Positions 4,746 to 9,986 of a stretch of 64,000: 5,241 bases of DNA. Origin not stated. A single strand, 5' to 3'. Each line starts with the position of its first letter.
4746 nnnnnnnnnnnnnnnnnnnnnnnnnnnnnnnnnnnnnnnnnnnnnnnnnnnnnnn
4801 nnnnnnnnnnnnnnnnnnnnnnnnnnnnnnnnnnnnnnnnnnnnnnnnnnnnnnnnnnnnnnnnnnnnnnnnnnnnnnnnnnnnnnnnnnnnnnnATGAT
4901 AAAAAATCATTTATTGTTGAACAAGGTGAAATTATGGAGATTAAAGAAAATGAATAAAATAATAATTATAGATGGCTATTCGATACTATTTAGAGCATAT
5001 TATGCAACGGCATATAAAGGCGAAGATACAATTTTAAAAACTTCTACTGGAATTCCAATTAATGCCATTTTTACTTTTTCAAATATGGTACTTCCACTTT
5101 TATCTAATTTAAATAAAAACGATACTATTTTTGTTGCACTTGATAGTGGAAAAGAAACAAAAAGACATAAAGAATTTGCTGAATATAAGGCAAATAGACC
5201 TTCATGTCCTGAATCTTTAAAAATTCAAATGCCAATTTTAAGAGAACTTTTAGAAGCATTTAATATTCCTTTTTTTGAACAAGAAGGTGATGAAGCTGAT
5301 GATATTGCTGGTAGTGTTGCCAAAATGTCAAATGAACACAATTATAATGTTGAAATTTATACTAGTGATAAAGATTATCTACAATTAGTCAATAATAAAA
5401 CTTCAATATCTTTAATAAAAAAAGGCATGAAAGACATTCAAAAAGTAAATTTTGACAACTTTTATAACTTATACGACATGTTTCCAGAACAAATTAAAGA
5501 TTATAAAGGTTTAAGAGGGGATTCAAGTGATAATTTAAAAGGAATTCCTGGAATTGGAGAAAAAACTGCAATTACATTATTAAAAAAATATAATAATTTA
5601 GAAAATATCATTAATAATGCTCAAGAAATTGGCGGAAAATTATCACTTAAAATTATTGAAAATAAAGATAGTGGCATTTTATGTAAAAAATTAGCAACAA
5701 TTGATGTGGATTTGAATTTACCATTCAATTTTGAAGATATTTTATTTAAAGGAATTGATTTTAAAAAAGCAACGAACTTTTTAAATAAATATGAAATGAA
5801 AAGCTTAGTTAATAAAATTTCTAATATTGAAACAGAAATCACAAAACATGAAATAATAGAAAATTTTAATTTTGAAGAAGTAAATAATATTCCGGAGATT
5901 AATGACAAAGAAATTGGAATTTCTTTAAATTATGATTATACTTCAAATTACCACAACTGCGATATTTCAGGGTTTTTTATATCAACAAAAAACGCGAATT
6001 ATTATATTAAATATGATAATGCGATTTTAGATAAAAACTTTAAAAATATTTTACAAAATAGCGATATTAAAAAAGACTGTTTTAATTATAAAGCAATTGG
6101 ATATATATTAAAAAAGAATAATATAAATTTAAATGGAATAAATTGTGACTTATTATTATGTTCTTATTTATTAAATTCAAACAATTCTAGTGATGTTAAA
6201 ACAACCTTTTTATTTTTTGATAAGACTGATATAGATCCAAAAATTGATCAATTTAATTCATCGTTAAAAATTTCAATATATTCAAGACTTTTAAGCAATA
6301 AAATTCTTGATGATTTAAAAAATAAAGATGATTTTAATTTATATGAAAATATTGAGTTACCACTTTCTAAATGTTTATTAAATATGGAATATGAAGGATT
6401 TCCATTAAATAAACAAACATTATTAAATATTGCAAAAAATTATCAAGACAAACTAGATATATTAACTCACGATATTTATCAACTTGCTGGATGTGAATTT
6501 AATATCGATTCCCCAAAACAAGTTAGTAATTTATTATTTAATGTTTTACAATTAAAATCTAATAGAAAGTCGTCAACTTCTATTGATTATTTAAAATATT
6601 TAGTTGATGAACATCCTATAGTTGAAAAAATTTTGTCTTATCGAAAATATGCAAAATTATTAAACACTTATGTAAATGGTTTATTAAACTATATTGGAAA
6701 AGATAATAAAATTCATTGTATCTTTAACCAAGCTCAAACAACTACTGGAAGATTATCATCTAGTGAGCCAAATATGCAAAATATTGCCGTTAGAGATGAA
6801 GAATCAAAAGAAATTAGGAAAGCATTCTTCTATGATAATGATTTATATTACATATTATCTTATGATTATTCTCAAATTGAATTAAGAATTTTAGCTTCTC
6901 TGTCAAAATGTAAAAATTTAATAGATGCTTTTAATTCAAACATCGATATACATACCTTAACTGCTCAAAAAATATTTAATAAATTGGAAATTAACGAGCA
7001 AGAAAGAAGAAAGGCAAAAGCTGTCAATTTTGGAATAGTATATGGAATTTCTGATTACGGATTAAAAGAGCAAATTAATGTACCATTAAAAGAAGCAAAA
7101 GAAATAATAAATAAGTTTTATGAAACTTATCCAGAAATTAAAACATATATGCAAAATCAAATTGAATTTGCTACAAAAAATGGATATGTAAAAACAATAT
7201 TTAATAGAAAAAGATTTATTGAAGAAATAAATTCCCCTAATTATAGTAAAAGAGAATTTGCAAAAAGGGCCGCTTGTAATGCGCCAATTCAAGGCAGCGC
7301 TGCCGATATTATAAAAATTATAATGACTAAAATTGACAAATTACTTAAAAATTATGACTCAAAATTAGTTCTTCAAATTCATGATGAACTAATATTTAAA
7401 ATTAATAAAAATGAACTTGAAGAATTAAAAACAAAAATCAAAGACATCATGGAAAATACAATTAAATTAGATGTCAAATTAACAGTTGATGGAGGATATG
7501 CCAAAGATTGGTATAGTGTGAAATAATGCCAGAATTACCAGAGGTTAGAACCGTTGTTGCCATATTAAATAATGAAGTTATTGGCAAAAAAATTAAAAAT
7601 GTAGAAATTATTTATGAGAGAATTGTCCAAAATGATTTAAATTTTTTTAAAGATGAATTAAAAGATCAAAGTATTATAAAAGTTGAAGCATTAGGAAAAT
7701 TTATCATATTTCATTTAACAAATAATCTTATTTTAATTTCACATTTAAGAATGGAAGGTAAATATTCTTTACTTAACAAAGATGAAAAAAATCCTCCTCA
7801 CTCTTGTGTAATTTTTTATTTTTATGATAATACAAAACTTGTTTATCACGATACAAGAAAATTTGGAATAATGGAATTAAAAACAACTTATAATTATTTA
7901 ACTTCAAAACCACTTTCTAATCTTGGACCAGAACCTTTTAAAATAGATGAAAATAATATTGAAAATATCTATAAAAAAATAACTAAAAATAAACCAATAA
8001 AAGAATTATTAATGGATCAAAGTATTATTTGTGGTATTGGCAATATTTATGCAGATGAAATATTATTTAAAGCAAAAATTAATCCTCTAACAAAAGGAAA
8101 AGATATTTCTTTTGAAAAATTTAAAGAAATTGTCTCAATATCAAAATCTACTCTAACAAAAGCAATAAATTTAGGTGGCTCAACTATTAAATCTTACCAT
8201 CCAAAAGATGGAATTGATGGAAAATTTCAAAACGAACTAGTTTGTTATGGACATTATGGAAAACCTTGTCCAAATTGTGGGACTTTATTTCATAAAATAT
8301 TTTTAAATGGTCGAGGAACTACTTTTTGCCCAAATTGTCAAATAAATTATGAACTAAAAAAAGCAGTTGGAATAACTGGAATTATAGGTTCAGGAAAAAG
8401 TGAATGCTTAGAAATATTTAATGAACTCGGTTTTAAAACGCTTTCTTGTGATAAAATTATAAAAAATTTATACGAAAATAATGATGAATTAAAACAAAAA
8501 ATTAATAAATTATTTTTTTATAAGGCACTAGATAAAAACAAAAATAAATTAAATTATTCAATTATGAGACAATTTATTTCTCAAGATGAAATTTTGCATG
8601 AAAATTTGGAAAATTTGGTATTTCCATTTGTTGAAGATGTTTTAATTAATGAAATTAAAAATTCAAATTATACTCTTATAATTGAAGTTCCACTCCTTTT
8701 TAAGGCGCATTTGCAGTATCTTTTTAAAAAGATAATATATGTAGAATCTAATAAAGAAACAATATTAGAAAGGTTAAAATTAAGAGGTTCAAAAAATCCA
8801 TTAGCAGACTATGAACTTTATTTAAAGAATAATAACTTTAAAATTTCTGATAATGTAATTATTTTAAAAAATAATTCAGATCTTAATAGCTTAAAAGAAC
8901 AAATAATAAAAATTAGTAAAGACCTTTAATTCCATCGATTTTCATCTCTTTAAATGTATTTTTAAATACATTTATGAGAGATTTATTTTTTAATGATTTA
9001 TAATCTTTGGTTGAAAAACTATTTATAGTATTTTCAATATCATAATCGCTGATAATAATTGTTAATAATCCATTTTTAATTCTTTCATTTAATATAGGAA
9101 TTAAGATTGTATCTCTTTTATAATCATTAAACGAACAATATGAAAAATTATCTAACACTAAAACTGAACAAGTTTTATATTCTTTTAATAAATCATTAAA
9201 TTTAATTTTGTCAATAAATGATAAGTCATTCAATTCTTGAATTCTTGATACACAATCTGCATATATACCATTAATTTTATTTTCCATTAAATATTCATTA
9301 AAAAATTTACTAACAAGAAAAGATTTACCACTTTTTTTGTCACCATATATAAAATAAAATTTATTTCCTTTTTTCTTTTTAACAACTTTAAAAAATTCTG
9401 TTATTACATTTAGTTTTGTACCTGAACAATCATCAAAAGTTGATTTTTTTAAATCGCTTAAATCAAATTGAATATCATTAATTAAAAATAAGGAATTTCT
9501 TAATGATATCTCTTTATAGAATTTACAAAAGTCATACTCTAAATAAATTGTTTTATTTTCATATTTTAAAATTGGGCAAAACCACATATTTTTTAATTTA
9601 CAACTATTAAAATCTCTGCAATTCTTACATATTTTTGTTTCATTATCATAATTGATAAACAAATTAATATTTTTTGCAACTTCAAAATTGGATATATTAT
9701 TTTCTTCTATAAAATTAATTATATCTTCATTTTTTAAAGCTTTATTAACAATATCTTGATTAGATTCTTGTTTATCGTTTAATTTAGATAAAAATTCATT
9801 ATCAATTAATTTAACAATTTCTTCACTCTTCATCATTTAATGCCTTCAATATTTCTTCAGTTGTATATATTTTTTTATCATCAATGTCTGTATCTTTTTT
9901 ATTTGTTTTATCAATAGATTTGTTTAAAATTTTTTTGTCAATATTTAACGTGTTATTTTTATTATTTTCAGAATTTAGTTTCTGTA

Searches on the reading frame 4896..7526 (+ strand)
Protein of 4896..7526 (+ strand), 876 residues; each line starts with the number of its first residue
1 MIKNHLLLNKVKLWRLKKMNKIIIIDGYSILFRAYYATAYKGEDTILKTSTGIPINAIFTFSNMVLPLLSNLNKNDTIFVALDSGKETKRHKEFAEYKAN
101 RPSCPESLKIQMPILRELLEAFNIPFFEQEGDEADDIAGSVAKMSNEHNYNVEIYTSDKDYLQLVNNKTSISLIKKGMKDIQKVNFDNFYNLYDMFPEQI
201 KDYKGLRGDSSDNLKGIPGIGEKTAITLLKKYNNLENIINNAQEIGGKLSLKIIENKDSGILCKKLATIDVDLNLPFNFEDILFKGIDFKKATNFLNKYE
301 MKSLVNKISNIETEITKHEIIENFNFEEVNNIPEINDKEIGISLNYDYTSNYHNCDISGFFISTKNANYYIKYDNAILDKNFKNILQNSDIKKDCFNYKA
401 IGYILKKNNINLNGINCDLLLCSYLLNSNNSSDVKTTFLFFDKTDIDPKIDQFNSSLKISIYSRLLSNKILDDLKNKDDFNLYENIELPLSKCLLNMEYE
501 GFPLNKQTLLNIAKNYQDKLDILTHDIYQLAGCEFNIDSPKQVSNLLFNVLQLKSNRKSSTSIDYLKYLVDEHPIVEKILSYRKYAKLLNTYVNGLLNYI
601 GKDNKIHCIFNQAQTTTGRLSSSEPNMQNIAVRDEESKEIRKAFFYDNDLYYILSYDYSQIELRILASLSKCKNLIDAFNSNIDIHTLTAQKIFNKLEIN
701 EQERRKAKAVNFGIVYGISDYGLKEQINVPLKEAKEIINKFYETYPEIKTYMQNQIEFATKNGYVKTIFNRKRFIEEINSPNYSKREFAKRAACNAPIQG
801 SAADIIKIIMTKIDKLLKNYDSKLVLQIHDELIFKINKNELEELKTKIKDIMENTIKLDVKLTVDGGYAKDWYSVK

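Call 77: search_protein_families(library=pfam, proteins=[window:4896-7526:+], max_evalue=0.00001)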
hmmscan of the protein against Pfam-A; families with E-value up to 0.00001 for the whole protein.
window:4896-7526:+ (876 aa): 4 families
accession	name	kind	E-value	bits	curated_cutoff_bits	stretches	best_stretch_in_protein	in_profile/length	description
PF00476.26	DNA_pol_A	-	7e-136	453.6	34.3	1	507-873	2-380/381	DNA polymerase family A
PF02739.22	5_3_exonuc_N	-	4.8e-48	163.4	34.3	1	21-185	1-155/164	5'-3' exonuclease, N-terminal resolvase-like domain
PF01367.25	5_3_exonuc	-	2.3e-28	99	40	1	197-288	3-95/97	5'-3' exonuclease, C-terminal SAM fold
PF22619.2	DNA_polI_exo1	-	8.5e-23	81.1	27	1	349-446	7-105/140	DNA polymerase I, ribonuclease H-like domain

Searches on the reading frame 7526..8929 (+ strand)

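Call 77: search_protein_families(library=pfam, proteins=[window:7526-8929:+], max_evalue=0.00001)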
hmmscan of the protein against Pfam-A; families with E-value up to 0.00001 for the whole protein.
window:7526-8929:+ (467 aa): 5 families
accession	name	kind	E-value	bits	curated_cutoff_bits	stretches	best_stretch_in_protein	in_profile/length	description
PF01149.29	Fapy_DNA_glyco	-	3.1e-29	102.4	25.5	1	1-116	1-117/117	Formamidopyrimidine-DNA glycosylase N-terminal domain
PF06831.19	H2TH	-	2.8e-24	85.4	34.7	1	133-223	1-91/93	Formamidopyrimidine-DNA glycosylase H2TH domain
PF01121.26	CoaE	-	2.1e-20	73.6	27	1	281-420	3-143/180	Dephospho-CoA kinase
PF06827.20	zf-FPG_IleRS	-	3e-09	36.9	21.3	1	245-272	1-28/30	Zinc finger found in FPG and IleRS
PF13238.12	AAA_18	-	7.1e-07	30.2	29.4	1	281-425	1-116/128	AAA domain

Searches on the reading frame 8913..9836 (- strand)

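Call 77: search_protein_families(library=pfam, proteins=[window:8913-9836:-], max_evalue=0.00001)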
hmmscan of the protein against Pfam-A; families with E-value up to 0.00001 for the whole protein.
window:8913-9836:- (307 aa): 1 family
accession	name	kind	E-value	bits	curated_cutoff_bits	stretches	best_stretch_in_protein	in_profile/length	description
PF07319.16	DnaI_N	-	1.9e-06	28.9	24.1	1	19-101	14-94/94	Primosomal protein DnaI N-terminus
